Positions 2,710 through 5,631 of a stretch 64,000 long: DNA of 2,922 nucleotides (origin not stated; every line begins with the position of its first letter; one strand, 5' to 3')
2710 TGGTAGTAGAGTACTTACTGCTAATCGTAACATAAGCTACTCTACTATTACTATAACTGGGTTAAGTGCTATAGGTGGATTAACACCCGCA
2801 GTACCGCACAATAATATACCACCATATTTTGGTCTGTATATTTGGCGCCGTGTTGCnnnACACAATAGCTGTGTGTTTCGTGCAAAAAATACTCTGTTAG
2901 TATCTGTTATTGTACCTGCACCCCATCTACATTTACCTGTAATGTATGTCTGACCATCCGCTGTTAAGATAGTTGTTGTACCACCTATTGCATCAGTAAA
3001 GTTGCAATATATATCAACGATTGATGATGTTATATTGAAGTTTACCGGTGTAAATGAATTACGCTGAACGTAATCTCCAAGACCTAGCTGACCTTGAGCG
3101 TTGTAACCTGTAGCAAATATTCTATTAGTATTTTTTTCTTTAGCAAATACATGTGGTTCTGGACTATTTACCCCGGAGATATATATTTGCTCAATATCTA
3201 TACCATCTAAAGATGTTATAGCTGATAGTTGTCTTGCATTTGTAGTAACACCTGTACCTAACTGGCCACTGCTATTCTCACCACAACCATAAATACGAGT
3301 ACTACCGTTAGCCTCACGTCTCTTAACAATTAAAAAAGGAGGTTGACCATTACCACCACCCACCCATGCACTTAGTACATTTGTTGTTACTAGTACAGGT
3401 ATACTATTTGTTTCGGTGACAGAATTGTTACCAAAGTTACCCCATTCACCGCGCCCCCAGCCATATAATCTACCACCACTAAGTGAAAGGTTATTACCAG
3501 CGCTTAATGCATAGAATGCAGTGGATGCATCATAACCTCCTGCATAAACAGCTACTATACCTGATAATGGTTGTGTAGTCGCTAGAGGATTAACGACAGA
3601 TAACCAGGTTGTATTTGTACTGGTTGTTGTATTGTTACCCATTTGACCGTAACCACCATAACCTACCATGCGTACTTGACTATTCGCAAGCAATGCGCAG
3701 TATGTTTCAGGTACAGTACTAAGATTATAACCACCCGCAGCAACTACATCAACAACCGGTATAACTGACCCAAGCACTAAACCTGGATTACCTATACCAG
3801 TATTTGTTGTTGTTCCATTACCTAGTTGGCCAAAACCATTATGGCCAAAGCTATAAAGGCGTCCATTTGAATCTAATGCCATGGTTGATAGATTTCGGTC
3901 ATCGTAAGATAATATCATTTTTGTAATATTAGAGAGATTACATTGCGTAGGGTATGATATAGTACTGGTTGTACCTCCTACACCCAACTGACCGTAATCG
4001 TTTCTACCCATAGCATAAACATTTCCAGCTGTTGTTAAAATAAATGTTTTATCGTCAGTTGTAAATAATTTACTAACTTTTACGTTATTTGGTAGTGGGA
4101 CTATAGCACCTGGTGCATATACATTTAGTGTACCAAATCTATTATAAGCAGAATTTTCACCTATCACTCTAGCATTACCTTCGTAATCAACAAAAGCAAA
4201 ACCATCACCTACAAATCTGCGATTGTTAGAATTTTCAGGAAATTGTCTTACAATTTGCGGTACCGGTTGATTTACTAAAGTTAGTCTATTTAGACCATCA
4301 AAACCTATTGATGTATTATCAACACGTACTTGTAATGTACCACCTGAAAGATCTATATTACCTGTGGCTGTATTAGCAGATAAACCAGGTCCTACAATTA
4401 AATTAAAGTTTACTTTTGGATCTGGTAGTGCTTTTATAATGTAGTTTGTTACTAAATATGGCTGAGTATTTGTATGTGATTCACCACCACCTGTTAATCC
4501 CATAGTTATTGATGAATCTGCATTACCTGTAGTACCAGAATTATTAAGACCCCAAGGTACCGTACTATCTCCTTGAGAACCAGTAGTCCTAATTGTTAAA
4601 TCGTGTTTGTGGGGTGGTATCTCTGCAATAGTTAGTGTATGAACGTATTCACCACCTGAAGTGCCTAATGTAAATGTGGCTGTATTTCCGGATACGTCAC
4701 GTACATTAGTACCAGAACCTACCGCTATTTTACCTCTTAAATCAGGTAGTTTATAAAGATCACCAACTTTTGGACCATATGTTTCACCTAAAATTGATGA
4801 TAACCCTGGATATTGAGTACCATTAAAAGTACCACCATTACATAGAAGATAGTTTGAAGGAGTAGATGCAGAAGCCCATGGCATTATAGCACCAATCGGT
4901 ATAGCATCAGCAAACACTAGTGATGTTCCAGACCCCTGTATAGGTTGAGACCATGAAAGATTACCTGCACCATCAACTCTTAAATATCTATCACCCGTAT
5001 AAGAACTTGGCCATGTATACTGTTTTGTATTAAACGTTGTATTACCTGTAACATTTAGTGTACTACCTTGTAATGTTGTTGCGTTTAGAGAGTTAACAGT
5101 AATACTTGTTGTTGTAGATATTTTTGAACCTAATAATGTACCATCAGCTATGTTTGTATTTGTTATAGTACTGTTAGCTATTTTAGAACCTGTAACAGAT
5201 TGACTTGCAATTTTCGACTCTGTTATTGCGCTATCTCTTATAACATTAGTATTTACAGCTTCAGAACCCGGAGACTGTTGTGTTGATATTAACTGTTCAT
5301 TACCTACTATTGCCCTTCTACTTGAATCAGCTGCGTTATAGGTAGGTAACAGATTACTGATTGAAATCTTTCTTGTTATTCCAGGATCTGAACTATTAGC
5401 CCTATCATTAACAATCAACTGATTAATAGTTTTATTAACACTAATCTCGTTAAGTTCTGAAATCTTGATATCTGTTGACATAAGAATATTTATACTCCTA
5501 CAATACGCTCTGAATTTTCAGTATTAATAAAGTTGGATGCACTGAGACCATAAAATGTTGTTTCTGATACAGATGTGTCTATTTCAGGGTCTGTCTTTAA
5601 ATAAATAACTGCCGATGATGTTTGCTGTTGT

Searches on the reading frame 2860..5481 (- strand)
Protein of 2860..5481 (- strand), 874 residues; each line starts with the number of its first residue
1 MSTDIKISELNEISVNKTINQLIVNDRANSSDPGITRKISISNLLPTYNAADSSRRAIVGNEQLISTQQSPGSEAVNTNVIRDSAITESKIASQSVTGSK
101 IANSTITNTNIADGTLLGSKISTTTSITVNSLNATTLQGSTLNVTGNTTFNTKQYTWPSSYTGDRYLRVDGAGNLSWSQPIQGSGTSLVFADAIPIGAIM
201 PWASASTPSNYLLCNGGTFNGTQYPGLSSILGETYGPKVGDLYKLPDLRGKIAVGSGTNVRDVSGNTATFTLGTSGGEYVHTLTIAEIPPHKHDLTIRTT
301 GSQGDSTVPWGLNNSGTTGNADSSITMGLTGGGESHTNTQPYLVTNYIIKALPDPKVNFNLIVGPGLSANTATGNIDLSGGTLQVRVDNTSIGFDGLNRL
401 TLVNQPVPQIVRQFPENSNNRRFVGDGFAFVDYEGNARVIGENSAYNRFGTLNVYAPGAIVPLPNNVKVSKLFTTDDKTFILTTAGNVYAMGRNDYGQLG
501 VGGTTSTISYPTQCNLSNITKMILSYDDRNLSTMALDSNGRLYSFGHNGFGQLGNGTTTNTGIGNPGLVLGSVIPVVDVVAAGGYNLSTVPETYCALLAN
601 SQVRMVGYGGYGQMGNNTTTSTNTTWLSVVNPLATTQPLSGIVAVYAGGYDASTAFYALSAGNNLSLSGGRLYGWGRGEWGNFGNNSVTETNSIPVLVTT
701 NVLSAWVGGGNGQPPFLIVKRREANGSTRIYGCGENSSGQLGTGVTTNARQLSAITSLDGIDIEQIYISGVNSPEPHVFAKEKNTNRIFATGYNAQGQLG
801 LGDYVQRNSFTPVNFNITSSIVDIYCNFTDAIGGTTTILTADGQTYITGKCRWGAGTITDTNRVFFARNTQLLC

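Call 11: search_protein_families(library=phrogs, proteins=[window:2860-5481:-], max_evalue=0.00001)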
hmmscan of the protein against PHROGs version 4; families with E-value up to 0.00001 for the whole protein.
window:2860-5481:- (874 aa): 19 families
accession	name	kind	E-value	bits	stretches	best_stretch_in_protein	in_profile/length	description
phrog_4219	-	DNA, RNA and nucleotide metabolism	3.4e-28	99.4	2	470-640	541-697/867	regulator of chromosome condensation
phrog_7220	-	DNA, RNA and nucleotide metabolism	2.4e-26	92.9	2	727-866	876-1001/1734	regulator of chromosome condensation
phrog_9116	-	tail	1.3e-20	74.7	1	195-350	60-210/455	tail protein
phrog_16766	-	DNA, RNA and nucleotide metabolism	5.3e-19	69.3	2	471-630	195-341/763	regulator of chromosome condensation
phrog_523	-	tail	1.2e-16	61.7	1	67-250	346-533/673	tail collar fiber protein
phrog_8763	-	tail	6.6e-14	52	1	191-351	539-748/1024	tail protein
phrog_14307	-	unknown function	1.2e-13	51.9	1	192-258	46-103/137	-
phrog_1858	-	tail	4.1e-13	49.2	1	87-351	103-293/1018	tail fiber protein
phrog_2097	-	tail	1.4e-10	41.5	1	41-301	237-467/644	tail fiber protein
phrog_295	-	tail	2.6e-09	37.5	1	56-258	478-649/794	tail fiber protein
phrog_20500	-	tail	9.6e-09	34.4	1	668-853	966-1147/1365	tail protein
phrog_24267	-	unknown function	1.2e-08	35.9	1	255-348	170-261/266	-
phrog_8469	-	tail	1.3e-08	35.5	1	194-295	125-197/303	tail fiber protein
phrog_6256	-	tail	3.2e-08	34.1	1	193-341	288-398/686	tail fiber protein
phrog_3100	-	tail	1.1e-07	33.5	1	150-251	215-266/382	tail fiber protein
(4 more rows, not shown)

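Call 66: search_protein_families(library=pfam, proteins=[window:2860-5481:-], max_evalue=0.001)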
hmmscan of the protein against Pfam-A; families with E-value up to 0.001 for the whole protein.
window:2860-5481:- (874 aa): 5 families
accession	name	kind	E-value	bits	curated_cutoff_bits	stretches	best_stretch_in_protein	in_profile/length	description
PF25390.1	WD40_RLD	-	6.8e-39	134.6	150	2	309-650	54-359/363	RCC1-like domain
PF00415.24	RCC1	-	5.2e-28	97.8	21.7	2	486-517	2-32/50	Regulator of chromosome condensation (RCC1) repeat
PF07484.17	Collar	-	7.3e-15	55.1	24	1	197-252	1-56/57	Phage Tail Collar Domain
PF13540.12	RCC1_2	-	2.6e-12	46.6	22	2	533-552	11-30/30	Regulator of chromosome condensation (RCC1) repeat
PF21939.1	Gp10_C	-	0.00021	22.7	27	1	250-346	35-134/139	Baseplate structural protein Gp10, C-terminal domain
